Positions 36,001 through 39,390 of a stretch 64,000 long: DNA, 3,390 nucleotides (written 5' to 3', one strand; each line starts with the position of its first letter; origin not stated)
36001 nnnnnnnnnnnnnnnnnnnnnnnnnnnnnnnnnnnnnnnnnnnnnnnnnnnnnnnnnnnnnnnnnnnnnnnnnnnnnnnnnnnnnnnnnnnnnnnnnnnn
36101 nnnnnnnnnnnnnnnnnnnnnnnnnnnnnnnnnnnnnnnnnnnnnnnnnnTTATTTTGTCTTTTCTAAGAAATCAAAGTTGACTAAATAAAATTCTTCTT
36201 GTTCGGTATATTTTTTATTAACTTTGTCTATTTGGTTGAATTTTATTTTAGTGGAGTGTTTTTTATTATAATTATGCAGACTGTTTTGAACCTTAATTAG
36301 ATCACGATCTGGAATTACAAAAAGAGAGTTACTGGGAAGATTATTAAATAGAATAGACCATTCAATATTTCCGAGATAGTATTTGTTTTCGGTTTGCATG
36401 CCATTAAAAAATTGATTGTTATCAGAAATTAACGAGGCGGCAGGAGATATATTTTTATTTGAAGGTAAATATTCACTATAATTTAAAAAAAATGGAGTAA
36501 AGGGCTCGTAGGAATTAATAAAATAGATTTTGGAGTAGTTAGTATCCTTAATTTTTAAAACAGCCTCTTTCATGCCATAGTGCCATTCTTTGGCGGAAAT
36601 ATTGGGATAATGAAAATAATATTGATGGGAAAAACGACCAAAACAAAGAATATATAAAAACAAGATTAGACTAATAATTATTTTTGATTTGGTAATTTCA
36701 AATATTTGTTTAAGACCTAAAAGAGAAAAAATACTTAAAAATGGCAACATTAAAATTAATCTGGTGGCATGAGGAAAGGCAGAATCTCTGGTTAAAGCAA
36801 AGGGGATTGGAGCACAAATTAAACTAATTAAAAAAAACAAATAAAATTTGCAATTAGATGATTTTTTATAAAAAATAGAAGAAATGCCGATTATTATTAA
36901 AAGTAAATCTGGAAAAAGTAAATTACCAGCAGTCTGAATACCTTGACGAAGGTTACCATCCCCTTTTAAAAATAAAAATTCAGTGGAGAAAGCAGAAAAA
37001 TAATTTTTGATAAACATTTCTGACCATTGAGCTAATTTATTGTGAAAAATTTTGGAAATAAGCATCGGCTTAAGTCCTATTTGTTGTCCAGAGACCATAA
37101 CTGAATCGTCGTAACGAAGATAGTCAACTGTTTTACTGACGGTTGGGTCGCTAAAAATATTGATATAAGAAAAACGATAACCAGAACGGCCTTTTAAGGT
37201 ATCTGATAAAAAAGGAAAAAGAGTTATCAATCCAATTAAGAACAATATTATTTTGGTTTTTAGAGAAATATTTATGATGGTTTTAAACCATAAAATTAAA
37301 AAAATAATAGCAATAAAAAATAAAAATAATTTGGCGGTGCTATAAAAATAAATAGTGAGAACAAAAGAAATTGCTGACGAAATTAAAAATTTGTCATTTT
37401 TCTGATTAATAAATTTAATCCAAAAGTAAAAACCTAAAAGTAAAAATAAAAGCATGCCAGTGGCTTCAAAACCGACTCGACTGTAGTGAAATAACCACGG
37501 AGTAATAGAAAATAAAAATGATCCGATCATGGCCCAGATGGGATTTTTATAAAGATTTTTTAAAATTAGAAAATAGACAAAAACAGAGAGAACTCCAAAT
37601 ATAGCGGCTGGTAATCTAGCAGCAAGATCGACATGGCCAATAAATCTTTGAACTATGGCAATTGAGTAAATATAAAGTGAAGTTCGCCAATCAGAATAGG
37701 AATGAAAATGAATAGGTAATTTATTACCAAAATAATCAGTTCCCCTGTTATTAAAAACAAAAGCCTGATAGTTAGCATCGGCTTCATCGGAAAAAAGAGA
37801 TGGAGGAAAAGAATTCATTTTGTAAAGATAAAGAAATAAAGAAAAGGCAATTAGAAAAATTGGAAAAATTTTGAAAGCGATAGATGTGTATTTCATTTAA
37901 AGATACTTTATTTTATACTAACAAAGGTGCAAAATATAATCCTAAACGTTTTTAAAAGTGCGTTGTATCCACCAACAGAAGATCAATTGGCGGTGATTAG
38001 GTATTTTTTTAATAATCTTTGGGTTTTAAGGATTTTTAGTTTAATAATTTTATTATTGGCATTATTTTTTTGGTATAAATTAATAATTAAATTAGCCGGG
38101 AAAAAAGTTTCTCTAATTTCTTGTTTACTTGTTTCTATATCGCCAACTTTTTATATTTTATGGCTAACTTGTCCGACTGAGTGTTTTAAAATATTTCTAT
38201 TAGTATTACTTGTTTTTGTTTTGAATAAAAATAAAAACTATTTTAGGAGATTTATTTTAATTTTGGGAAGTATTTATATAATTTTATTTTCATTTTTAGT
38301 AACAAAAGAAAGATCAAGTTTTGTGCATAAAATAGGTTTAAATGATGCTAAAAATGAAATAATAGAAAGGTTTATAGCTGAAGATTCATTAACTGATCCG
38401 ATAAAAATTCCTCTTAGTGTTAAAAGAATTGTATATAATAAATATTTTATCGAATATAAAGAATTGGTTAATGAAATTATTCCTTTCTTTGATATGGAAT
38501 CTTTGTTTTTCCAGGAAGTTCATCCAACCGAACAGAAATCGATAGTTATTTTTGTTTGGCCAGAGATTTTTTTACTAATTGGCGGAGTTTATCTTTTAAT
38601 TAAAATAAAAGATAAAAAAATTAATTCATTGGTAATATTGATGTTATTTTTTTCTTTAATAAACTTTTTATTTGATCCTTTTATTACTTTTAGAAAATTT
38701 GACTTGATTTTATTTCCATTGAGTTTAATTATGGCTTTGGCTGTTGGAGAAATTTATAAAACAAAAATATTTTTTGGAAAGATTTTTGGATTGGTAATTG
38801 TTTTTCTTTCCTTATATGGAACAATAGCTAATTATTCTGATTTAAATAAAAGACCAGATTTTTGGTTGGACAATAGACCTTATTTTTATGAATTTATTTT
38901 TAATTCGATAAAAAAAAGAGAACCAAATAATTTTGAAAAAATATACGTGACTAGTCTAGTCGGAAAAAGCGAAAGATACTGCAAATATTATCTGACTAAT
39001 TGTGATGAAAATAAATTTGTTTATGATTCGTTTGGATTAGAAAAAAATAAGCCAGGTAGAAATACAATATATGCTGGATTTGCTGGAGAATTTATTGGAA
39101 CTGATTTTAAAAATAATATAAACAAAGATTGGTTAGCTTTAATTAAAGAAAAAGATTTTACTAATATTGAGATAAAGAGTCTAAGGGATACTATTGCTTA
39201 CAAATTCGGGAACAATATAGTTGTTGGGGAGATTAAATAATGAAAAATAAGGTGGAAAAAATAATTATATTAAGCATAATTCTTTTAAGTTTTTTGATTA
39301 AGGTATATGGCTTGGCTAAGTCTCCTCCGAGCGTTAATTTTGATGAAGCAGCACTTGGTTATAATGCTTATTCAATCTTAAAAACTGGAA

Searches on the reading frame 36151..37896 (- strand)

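Call 27: search_protein_families(library=pfam, proteins=[window:36151-37896:-], max_evalue=0.001)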
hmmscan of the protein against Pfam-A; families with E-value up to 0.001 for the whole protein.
window:36151-37896:- (581 aa): 2 families
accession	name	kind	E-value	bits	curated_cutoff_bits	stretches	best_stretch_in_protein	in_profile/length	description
PF13231.12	PMT_2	-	4.8e-07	30.6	26.1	1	75-230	6-158/160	Dolichyl-phosphate-mannose-protein mannosyltransferase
PF02366.24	PMT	-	2.4e-05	24.4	22.7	1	82-215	74-212/245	Dolichyl-phosphate-mannose-protein mannosyltransferase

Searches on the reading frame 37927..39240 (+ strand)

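Call 27: search_protein_families(library=pfam, proteins=[window:37927-39240:+], max_evalue=0.001)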
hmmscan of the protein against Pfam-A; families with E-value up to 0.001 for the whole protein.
window:37927-39240:+ (437 aa): 0 families

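Call 68: search_protein_families(library=pfam, proteins=[window:37927-39240:+], max_evalue=0.1)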
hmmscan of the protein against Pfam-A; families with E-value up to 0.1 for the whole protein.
window:37927-39240:+ (437 aa): 1 family
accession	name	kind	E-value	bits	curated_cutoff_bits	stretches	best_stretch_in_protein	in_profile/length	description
PF13231.12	PMT_2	-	0.0031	18.2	26.1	1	27-102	17-96/160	Dolichyl-phosphate-mannose-protein mannosyltransferase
